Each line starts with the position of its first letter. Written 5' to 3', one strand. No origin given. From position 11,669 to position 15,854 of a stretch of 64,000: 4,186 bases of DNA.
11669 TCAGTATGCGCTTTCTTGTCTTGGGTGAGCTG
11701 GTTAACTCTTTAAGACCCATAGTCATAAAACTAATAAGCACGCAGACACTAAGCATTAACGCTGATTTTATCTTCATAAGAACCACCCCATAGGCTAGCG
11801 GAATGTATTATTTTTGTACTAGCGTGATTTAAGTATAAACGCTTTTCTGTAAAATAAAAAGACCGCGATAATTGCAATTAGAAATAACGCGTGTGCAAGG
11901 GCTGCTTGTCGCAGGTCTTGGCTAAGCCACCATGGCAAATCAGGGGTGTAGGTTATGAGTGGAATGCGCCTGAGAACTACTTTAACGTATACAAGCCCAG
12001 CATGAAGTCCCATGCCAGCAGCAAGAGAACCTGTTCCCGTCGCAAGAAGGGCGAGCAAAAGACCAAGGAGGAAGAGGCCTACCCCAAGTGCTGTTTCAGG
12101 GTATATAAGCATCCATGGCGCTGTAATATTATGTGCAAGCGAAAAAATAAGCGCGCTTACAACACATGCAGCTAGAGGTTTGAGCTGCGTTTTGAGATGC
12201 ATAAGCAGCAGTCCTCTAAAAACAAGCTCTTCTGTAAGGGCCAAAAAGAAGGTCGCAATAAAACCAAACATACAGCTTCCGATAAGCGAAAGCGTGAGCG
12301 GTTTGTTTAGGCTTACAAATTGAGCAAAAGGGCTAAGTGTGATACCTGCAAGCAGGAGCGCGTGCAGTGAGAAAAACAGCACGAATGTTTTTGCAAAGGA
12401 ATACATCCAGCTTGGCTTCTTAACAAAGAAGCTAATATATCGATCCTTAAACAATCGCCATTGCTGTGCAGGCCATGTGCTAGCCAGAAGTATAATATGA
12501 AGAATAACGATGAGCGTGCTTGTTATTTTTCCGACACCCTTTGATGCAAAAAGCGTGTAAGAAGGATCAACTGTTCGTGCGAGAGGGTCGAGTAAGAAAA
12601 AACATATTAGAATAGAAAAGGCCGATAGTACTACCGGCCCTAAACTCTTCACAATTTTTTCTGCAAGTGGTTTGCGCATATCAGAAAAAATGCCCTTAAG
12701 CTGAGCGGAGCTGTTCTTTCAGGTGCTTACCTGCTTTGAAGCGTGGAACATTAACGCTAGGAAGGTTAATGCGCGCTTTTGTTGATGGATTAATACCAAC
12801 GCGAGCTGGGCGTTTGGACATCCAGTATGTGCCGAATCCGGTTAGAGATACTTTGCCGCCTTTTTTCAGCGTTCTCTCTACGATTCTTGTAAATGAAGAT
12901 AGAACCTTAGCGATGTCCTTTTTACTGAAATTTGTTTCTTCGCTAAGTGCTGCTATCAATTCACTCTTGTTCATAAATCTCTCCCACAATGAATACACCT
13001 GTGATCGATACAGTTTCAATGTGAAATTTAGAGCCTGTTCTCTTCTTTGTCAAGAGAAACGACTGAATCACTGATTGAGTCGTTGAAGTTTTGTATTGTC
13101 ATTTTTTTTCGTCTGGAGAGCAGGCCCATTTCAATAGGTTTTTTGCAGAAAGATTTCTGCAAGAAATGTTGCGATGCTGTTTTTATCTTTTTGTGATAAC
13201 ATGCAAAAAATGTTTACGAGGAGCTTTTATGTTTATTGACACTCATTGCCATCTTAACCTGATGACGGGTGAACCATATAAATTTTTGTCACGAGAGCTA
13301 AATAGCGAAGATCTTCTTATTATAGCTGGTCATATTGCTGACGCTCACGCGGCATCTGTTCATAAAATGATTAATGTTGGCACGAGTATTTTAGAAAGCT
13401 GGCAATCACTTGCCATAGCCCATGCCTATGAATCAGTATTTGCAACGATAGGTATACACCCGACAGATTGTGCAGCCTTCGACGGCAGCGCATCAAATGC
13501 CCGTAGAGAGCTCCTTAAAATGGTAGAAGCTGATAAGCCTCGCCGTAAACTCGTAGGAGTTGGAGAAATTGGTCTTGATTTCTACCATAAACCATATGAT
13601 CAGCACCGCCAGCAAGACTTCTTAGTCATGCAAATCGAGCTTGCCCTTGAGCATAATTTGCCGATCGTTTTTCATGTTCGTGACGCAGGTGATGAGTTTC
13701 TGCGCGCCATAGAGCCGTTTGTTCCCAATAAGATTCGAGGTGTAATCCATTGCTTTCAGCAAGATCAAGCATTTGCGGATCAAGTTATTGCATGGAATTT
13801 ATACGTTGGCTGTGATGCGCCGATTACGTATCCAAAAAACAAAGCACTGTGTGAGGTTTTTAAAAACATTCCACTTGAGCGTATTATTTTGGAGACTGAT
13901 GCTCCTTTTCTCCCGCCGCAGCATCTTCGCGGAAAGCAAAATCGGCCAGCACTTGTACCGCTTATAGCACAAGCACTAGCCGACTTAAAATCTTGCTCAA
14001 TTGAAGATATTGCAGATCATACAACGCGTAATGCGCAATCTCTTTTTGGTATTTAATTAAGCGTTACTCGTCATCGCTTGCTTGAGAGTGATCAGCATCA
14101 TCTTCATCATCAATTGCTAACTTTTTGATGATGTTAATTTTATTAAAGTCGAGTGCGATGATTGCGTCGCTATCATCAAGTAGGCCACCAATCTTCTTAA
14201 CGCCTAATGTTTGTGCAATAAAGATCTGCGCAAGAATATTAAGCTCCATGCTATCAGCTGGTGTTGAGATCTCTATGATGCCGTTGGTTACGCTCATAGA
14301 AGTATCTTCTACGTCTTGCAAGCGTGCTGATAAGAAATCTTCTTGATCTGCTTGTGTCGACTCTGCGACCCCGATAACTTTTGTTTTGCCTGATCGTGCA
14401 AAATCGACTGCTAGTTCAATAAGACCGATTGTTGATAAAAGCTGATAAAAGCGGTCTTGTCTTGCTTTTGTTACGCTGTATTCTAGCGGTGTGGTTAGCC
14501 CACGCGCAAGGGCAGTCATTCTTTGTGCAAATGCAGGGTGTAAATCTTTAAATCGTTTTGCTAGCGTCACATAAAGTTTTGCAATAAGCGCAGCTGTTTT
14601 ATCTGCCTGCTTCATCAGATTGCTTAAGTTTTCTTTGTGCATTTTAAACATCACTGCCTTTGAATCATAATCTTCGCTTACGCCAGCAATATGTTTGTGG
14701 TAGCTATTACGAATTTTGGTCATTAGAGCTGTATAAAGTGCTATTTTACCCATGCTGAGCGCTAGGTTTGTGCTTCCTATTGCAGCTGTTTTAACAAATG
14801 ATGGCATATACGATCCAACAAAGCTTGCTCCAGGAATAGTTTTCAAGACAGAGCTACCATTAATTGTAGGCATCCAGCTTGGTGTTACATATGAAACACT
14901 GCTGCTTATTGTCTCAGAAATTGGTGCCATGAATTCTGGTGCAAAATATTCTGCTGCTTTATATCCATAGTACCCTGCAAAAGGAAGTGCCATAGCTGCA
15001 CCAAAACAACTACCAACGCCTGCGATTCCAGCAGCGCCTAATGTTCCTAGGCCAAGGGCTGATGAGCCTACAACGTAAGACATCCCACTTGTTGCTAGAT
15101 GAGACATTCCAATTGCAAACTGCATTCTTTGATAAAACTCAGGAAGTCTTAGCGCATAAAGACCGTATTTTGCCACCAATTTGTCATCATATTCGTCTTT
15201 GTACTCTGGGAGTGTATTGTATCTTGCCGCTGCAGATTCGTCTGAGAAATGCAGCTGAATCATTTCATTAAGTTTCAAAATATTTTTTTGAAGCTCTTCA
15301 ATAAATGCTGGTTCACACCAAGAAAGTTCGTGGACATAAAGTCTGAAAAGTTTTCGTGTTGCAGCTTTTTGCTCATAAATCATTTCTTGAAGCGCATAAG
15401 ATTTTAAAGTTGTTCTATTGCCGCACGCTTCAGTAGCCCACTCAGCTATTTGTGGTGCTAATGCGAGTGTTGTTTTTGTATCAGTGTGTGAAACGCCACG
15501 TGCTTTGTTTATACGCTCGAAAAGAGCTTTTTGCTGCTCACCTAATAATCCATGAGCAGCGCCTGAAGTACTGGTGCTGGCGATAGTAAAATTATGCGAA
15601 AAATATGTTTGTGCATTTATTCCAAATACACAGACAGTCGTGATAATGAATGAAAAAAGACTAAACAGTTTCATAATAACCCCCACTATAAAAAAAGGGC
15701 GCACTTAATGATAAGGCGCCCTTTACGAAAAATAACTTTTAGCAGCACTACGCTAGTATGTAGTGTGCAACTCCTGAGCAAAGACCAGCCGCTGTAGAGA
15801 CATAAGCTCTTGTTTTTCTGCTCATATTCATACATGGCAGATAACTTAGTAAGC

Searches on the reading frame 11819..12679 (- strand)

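Call 86: search_protein_families(library=pfam, proteins=[window:11819-12679:-], max_evalue=0.00001)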
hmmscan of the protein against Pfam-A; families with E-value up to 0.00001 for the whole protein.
window:11819-12679:- (286 aa): 1 family
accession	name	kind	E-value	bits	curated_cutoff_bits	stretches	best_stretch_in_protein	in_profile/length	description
PF02517.21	Rce1-like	-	4.7e-14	52.9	22.4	1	136-229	5-90/93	Type II CAAX prenyl endopeptidase Rce1-like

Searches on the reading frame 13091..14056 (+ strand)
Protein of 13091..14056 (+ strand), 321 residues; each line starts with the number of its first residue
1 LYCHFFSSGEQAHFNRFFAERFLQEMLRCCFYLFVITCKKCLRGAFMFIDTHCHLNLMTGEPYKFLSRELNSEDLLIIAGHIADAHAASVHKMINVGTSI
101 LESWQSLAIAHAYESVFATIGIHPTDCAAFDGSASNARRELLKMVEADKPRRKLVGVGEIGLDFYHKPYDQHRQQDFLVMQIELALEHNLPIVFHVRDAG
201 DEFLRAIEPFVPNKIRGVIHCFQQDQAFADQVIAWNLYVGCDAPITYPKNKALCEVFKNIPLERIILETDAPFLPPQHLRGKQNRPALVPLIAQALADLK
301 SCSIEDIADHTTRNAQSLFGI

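Call 86: search_protein_families(library=pfam, proteins=[window:13091-14056:+], max_evalue=0.00001)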
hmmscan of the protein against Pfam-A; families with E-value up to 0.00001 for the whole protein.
window:13091-14056:+ (321 aa): 1 family
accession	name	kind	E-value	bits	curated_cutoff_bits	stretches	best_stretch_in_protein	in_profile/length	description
PF01026.27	TatD_DNase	-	3.3e-63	213.9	27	1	49-320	1-253/253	TatD related DNase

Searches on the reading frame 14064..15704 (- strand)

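Call 62: search_protein_families(library=pfam, proteins=[window:14064-15704:-], max_evalue=0.001)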
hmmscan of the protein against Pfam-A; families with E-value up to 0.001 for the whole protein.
window:14064-15704:- (546 aa): 1 family
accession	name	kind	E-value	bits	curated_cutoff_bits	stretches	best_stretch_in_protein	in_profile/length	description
PF04803.17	Cor1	-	9e-05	23.2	32.1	1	328-400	36-108/132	Cor1/Xlr/Xmr conserved region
